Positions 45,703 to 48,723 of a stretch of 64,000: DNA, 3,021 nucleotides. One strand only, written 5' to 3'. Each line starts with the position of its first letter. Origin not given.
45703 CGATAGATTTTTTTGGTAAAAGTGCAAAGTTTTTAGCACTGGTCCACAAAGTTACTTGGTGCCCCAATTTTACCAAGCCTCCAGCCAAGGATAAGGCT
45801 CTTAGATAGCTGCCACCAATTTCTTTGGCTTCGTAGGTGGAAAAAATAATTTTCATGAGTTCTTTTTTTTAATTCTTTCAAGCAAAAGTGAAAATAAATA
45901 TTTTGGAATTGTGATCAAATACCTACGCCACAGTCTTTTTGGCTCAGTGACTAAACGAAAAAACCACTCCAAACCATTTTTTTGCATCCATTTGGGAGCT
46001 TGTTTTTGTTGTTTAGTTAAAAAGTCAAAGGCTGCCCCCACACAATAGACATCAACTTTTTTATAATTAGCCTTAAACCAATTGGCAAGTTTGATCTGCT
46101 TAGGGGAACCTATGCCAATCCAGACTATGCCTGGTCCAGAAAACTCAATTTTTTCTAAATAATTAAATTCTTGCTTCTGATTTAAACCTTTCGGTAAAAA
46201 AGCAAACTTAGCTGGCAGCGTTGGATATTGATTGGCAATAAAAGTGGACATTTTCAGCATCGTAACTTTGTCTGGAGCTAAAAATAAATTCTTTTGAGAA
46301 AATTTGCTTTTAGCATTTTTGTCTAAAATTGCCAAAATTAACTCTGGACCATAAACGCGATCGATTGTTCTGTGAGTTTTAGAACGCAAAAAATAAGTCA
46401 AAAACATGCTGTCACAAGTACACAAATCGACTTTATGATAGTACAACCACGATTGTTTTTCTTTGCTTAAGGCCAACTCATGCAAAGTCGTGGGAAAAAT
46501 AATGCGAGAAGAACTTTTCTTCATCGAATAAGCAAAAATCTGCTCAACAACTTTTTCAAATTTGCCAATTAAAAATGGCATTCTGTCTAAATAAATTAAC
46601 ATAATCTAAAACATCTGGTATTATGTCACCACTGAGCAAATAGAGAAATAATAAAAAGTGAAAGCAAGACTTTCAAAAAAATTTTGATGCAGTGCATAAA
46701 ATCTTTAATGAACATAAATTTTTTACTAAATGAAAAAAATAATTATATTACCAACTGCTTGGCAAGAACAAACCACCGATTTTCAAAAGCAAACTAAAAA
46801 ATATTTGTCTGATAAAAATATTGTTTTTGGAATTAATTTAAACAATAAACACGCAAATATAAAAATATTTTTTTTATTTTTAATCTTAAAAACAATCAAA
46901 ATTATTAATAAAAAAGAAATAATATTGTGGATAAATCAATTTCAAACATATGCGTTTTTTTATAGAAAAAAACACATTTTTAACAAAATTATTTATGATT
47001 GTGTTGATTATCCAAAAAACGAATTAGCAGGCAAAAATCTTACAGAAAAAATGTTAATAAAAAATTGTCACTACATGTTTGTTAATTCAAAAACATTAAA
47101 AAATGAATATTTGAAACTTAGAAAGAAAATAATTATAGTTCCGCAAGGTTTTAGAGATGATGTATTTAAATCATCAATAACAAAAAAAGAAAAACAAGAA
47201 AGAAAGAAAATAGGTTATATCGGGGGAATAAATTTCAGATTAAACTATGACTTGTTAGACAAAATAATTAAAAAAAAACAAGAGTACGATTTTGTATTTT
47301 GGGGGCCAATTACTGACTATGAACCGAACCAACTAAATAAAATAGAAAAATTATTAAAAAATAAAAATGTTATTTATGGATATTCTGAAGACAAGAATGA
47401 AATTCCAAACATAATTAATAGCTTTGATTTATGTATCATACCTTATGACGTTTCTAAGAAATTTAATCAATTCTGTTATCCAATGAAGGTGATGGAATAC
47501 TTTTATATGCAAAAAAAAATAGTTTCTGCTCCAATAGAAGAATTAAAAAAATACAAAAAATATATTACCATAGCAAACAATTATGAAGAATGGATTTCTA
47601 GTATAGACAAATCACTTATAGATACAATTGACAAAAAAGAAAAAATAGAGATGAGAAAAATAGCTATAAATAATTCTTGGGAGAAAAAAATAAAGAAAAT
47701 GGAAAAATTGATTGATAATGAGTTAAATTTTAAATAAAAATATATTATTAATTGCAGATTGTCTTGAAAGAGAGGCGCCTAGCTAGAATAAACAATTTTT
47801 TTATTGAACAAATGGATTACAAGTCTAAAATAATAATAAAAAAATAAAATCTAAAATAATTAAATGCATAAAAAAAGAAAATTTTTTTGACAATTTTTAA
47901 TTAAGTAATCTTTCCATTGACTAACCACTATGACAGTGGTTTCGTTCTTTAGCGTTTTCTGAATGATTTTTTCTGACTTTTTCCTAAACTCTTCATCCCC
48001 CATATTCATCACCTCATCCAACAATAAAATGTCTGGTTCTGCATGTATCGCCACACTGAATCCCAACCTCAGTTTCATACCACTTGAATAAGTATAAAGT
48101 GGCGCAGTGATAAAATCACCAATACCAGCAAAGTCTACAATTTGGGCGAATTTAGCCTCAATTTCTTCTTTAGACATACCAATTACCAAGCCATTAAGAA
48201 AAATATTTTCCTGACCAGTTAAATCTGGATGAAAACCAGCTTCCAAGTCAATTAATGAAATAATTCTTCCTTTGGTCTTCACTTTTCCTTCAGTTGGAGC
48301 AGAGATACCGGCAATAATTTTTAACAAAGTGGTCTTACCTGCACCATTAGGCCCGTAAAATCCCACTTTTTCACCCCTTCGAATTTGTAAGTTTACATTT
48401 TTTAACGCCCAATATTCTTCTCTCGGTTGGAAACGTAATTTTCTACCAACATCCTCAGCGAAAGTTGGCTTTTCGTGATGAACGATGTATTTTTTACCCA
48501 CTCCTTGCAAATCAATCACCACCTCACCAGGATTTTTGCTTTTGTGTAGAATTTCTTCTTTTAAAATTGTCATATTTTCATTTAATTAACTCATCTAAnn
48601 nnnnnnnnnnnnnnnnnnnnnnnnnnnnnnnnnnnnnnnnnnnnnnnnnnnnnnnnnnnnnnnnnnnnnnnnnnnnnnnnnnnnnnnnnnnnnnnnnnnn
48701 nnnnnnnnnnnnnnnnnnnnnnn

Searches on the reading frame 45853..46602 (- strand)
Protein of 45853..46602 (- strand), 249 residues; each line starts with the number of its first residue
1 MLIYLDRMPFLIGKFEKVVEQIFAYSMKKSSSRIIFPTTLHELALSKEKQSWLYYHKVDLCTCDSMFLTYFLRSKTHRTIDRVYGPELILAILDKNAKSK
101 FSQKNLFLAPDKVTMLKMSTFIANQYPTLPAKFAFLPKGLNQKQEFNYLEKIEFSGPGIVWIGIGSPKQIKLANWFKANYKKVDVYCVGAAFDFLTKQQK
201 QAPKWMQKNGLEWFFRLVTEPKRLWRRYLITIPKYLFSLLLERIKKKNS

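Call 17: search_protein_families(library=pfam, proteins=[window:45853-46602:-], max_evalue=0.001)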
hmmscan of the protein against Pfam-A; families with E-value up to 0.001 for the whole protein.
window:45853-46602:- (249 aa): 1 family
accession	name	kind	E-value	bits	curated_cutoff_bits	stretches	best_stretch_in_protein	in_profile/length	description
PF03808.19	Glyco_tran_WecG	-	6.5e-38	130.6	27.4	1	59-228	2-168/168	Glycosyl transferase WecG/TagA/CpsF family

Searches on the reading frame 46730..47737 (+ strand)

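Call 17: search_protein_families(library=pfam, proteins=[window:46730-47737:+], max_evalue=0.001)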
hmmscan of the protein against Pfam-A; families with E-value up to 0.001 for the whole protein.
window:46730-47737:+ (335 aa): 1 family
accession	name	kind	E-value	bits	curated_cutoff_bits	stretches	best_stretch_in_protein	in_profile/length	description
PF13692.12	Glyco_trans_1_4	-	1.5e-05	25.7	27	1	159-293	2-137/142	Glycosyl transferases group 1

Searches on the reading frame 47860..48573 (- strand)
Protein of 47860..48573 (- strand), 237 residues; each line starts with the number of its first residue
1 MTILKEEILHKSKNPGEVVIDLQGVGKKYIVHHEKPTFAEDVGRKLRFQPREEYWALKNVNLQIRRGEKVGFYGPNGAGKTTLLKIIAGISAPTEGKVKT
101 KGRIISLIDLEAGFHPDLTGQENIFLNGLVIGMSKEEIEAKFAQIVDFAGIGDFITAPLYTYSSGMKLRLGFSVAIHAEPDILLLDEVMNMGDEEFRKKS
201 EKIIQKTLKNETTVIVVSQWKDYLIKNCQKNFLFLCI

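Call 19: search_protein_families(library=pfam, proteins=[window:47860-48573:-], max_evalue=0.001)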
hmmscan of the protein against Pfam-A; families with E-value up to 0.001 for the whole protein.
window:47860-48573:- (237 aa): 3 families
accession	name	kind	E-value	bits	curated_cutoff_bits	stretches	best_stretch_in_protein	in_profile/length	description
PF00005.33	ABC_tran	-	7.7e-24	85.3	25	1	57-189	1-136/137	ABC transporter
PF13304.12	AAA_21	-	1.3e-07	32.4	27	1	71-108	3-43/304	AAA domain, putative AbiEii toxin, Type IV TA system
PF00004.35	AAA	-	3.5e-06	27.9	21.2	1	72-210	3-94/131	ATPase family associated with various cellular activities (AAA)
